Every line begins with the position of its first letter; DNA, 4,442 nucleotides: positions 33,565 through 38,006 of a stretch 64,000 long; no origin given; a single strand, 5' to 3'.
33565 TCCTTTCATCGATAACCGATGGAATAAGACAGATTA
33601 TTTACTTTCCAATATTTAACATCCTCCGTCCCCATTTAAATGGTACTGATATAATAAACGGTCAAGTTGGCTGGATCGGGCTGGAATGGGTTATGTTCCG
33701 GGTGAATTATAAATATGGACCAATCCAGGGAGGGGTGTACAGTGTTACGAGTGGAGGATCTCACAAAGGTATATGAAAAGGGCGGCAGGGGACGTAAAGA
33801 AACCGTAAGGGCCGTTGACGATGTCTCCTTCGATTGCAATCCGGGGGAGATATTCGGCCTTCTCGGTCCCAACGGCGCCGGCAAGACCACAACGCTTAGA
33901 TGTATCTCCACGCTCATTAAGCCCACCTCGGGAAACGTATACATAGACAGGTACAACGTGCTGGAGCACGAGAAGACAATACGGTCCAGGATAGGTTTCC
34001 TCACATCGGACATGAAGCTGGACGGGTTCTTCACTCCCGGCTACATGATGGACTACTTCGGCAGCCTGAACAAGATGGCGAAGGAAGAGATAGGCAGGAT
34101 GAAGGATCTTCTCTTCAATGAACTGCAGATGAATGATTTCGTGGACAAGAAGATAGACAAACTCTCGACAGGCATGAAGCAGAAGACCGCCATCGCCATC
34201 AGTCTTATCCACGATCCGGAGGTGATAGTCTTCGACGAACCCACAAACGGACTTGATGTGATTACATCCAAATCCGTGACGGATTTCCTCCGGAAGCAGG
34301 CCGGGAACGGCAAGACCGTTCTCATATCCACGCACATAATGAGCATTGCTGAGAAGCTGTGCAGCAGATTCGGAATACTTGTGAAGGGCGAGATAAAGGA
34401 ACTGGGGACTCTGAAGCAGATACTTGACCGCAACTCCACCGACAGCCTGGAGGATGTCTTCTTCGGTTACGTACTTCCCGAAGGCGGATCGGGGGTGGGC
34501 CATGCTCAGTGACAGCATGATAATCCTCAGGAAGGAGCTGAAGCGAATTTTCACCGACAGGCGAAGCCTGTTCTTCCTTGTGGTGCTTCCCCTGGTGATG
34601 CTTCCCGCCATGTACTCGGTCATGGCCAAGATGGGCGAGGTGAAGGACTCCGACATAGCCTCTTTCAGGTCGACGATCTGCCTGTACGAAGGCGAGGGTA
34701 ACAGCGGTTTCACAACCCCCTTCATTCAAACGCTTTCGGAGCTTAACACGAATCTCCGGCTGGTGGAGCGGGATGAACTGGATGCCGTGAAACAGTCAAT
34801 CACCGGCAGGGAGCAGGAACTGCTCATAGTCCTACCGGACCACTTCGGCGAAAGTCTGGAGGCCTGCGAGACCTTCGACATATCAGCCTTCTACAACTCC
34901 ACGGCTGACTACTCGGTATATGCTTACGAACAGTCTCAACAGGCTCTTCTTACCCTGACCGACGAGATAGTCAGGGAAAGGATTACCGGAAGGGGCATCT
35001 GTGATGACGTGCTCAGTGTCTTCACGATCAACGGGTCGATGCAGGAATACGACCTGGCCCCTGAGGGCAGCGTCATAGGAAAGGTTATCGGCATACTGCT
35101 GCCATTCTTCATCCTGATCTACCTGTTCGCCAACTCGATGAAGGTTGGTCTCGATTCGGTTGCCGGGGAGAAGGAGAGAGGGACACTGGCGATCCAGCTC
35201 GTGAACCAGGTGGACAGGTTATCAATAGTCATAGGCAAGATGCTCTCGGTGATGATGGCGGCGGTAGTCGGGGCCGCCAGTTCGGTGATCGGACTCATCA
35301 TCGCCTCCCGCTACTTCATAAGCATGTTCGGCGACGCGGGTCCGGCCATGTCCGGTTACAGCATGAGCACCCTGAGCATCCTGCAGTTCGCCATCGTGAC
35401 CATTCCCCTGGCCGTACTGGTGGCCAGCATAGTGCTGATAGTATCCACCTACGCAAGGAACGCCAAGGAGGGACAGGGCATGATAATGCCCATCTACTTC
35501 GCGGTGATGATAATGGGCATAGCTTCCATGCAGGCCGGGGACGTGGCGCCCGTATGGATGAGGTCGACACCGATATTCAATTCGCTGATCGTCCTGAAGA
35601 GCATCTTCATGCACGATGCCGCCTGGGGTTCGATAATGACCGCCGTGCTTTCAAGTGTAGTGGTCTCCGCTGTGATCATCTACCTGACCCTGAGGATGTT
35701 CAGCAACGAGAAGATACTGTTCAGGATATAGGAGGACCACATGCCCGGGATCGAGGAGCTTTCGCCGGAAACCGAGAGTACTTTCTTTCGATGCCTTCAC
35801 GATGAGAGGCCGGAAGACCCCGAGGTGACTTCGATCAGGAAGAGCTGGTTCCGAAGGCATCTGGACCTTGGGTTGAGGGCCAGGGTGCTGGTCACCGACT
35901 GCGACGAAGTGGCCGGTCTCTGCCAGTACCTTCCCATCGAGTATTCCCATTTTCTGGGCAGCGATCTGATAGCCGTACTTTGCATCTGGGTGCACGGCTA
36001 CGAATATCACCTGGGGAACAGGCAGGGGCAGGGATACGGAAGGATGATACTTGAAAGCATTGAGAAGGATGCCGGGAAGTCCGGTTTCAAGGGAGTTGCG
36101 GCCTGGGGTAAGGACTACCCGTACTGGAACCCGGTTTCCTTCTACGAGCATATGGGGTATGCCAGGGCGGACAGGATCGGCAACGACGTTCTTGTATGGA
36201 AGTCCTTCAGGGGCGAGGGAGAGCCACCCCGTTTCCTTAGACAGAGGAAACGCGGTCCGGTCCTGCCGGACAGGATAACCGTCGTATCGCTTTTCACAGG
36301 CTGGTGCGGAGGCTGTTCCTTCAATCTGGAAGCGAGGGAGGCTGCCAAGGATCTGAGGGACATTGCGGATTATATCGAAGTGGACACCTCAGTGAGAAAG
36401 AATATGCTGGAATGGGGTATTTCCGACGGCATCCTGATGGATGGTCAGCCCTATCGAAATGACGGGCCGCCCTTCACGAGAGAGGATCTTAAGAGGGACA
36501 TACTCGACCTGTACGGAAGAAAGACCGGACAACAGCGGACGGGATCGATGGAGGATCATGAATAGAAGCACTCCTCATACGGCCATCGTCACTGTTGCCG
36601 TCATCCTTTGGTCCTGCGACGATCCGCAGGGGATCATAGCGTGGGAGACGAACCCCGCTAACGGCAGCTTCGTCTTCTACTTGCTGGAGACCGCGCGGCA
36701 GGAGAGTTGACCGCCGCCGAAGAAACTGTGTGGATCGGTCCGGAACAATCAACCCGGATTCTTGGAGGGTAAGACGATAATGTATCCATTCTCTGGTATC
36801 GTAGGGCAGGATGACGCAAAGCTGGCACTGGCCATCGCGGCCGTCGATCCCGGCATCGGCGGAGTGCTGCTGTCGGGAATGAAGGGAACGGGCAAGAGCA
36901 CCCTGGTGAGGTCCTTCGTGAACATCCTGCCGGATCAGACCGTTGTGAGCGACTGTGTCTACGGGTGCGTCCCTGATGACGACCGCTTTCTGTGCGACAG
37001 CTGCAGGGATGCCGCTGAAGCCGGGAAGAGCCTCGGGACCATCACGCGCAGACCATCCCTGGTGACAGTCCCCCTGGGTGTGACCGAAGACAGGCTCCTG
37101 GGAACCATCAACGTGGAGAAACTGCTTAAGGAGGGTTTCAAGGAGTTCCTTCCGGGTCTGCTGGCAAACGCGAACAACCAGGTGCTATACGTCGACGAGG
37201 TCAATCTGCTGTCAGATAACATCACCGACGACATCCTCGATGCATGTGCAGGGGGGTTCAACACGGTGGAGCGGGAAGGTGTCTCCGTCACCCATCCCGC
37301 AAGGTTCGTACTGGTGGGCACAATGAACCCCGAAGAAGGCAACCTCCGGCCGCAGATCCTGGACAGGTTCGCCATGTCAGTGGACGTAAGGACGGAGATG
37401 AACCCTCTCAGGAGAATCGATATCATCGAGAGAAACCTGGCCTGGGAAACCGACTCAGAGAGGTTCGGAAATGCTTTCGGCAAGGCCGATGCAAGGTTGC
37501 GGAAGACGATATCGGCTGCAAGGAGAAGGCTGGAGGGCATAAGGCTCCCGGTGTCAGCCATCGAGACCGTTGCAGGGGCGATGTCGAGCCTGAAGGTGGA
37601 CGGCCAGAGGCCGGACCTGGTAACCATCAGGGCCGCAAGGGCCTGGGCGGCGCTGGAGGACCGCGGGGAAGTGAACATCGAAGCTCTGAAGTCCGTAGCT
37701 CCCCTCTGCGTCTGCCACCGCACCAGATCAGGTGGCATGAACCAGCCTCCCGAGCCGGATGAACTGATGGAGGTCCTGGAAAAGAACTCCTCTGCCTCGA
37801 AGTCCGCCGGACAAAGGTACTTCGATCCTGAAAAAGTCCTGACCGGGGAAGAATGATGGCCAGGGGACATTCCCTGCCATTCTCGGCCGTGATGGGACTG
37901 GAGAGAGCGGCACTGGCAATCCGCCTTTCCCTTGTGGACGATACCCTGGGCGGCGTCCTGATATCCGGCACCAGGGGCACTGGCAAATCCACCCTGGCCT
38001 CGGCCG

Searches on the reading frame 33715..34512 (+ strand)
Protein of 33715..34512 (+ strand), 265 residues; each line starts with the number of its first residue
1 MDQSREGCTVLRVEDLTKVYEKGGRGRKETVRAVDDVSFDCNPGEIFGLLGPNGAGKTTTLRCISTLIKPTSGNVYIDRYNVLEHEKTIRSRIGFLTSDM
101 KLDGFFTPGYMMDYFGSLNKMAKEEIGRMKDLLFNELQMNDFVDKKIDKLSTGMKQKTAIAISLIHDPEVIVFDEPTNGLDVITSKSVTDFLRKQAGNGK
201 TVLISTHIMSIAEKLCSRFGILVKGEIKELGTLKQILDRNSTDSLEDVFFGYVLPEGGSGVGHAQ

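Call 15: search_protein_families(library=pfam, proteins=[window:33715-34512:+], max_evalue=0.0001)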
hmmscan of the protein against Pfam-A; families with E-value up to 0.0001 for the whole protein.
window:33715-34512:+ (265 aa): 2 families
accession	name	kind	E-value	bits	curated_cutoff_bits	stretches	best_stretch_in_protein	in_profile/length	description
PF00005.33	ABC_tran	-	4.8e-29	102.1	25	1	35-178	2-137/137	ABC transporter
PF13304.12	AAA_21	-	1.1e-14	55.7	27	1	114-210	178-301/304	AAA domain, putative AbiEii toxin, Type IV TA system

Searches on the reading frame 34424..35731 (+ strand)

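Call 15: search_protein_families(library=pfam, proteins=[window:34424-35731:+], max_evalue=0.0001)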
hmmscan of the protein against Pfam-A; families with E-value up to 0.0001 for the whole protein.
window:34424-35731:+ (435 aa): 2 families
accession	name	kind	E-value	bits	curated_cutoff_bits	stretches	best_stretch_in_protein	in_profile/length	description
PF12679.13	ABC2_membrane_2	-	2.1e-21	76.8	27.2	1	32-430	1-282/283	ABC-2 family transporter protein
PF12698.13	ABC2_membrane_3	-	3.3e-20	72.9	31.6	1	47-423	2-346/347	ABC-2 family transporter protein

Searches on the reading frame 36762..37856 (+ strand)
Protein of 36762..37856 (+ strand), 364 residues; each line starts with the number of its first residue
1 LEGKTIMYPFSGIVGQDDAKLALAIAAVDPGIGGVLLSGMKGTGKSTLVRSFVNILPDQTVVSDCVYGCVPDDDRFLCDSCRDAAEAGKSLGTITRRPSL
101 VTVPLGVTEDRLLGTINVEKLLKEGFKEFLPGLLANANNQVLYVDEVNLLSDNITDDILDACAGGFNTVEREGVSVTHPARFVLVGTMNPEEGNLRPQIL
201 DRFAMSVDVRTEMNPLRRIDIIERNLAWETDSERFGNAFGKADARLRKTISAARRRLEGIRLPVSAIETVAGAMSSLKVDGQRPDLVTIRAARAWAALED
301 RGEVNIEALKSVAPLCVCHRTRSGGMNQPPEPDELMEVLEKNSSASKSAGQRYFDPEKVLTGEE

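Call 15: search_protein_families(library=pfam, proteins=[window:36762-37856:+], max_evalue=0.0001)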
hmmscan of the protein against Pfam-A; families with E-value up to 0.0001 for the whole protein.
window:36762-37856:+ (364 aa): 5 families
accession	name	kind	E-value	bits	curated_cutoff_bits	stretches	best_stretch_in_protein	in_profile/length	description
PF01078.27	Mg_chelatase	-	5.4e-14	52.5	20.3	2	126-191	94-159/207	Magnesium chelatase, subunit ChlI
PF17863.7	AAA_lid_2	-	1.8e-13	50.5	22.7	1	268-334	2-69/74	AAA lid domain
PF07728.20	AAA_5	-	2.6e-07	31.2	22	0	96-203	26-139/139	AAA domain (dynein-related subfamily)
PF13191.12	AAA_16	-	5.6e-07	30.6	32.6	1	20-152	11-146/167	AAA ATPase domain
PF13401.12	AAA_22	-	5.4e-06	27.2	27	1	35-187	8-123/130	AAA domain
